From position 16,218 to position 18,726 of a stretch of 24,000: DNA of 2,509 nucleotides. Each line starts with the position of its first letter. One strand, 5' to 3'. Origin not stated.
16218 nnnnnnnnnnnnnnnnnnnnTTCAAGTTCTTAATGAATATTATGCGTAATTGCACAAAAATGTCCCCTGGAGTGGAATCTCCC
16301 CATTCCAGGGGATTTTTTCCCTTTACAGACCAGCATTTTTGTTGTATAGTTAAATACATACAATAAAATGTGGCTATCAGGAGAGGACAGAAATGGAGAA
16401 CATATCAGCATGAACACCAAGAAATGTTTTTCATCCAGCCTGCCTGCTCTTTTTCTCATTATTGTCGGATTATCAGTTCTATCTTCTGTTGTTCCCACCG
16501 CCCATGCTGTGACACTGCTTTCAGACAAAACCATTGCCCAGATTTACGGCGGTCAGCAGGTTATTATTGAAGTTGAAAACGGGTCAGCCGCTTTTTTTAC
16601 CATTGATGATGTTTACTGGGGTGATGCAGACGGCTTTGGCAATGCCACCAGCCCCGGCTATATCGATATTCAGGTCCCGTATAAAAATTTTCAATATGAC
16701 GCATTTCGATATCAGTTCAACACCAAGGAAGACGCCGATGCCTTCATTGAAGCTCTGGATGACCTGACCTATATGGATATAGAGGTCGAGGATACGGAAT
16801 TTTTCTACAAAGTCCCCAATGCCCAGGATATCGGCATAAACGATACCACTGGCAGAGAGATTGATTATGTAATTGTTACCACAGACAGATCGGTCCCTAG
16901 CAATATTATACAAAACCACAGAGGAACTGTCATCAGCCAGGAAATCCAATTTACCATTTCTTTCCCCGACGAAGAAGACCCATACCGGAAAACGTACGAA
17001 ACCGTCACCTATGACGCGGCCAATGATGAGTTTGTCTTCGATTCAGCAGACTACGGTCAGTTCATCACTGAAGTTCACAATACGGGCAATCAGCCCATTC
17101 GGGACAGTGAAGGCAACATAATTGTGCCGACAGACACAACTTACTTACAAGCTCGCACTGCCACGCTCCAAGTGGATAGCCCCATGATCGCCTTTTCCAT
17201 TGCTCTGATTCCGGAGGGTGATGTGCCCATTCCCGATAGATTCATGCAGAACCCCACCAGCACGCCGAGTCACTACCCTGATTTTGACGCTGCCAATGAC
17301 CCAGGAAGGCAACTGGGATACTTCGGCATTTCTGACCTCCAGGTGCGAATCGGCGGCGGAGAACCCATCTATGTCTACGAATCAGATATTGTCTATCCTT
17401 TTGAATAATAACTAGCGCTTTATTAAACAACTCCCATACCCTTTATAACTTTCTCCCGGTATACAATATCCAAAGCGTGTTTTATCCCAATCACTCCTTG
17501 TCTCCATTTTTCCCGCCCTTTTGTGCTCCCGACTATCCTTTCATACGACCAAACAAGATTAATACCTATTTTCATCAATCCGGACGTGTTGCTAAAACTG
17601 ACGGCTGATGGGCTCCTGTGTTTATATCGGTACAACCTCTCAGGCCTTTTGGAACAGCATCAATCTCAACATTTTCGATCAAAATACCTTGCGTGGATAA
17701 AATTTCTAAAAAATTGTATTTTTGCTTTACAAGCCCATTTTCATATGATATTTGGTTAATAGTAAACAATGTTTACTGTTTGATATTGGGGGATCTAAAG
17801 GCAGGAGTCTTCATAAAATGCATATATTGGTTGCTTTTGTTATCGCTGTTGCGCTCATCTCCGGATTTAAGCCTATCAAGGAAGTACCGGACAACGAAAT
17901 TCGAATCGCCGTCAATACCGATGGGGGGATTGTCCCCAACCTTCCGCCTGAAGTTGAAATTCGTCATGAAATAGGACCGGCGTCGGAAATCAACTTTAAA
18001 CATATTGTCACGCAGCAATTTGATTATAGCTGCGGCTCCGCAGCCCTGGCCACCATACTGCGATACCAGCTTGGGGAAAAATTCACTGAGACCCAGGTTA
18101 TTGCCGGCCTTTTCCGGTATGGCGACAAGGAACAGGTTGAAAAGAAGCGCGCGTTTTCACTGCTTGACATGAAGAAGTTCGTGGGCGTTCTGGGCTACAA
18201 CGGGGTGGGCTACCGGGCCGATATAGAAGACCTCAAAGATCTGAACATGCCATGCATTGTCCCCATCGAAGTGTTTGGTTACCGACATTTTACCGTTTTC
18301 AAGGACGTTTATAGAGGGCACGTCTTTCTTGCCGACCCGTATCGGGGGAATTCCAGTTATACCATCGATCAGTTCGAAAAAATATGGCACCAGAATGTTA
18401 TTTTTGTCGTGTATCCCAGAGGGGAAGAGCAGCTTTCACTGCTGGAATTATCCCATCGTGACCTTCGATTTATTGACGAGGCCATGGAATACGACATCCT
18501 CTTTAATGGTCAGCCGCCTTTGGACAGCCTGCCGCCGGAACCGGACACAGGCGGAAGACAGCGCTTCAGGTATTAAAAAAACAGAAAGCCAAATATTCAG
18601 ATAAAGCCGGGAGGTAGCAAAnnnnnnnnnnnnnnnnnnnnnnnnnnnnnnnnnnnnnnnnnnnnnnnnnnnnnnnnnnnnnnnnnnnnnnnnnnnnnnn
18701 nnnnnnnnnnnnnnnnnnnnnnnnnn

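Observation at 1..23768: Locus-level hypothesis: an undescribed envelope system combining Sec export, periplasmic C39 maturation, dedicated outer-membrane barrels and a multi-paralog GT-C/TPR glycosylation array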

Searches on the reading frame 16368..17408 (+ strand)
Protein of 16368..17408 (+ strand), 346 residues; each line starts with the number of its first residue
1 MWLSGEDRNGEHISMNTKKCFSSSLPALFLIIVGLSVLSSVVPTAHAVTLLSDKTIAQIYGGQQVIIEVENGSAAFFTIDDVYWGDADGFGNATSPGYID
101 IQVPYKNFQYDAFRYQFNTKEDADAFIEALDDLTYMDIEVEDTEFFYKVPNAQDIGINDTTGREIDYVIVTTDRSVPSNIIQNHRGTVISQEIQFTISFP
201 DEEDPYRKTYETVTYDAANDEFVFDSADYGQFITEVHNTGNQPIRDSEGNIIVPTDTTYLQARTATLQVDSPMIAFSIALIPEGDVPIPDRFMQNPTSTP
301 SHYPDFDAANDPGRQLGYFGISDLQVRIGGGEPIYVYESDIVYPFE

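Call 6: search_protein_families(library=pfam, proteins=[window:16368-17408:+], max_evalue=0.1)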
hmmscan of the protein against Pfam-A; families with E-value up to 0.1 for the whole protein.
window:16368-17408:+ (346 aa): 0 families

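Call 8: search_protein_families(library=ncbifam, proteins=[window:16368-17408:+], max_evalue=0.1)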
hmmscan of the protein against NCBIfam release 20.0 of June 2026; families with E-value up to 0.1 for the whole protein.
window:16368-17408:+ (346 aa): 0 families
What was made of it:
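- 16368..17408 (+): Second acidic secreted protein (346 aa; likely start at 16410). It carries the motif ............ at 16518-16553 and a YWGDADG motif like FilA. No family hit (calls 6, 8).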

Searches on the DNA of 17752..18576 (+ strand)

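Call 32: search_rna_families(sources=[L002, L005, L006, L008, L019, L021, L028, L027], threshold=gathering)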
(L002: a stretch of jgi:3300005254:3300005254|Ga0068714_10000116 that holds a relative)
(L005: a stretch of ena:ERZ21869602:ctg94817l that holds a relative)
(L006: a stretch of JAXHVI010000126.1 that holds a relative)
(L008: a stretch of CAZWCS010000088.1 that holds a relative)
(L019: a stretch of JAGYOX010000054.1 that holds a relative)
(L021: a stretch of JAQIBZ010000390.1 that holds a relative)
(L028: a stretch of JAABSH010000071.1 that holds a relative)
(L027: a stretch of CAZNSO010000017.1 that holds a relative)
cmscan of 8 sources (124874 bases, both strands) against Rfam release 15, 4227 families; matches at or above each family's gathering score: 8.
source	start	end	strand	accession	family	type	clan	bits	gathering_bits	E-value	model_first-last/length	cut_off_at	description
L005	20480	20573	-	RF00059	TPP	Cis-reg; riboswitch;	-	69.8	54.3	2.2e-11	1-105/105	no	TPP riboswitch aptamer (THI element)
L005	20601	20674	-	RF00005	tRNA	Gene; tRNA;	CL00001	69.3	29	9.3e-13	1-71/71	no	tRNA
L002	13135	13208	-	RF00005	tRNA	Gene; tRNA;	CL00001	68.1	29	2e-12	1-71/71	no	tRNA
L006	12450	12523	-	RF00005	tRNA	Gene; tRNA;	CL00001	68.1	29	2e-12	1-71/71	no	tRNA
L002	13007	13100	-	RF00059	TPP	Cis-reg; riboswitch;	-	65.9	54.3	2e-10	1-105/105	no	TPP riboswitch aptamer (THI element)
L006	12322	12415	-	RF00059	TPP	Cis-reg; riboswitch;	-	62.3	54.3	1.5e-09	1-105/105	no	TPP riboswitch aptamer (THI element)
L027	7178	7260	+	RF01051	c-di-GMP-I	Cis-reg; riboswitch;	CL00126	55.1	35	9.6e-08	1-87/87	no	c-di-GMP-I riboswitch aptamer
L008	63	148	+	RF01051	c-di-GMP-I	Cis-reg; riboswitch;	CL00126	48.6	35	3.7e-06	1-87/87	no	c-di-GMP-I riboswitch aptamer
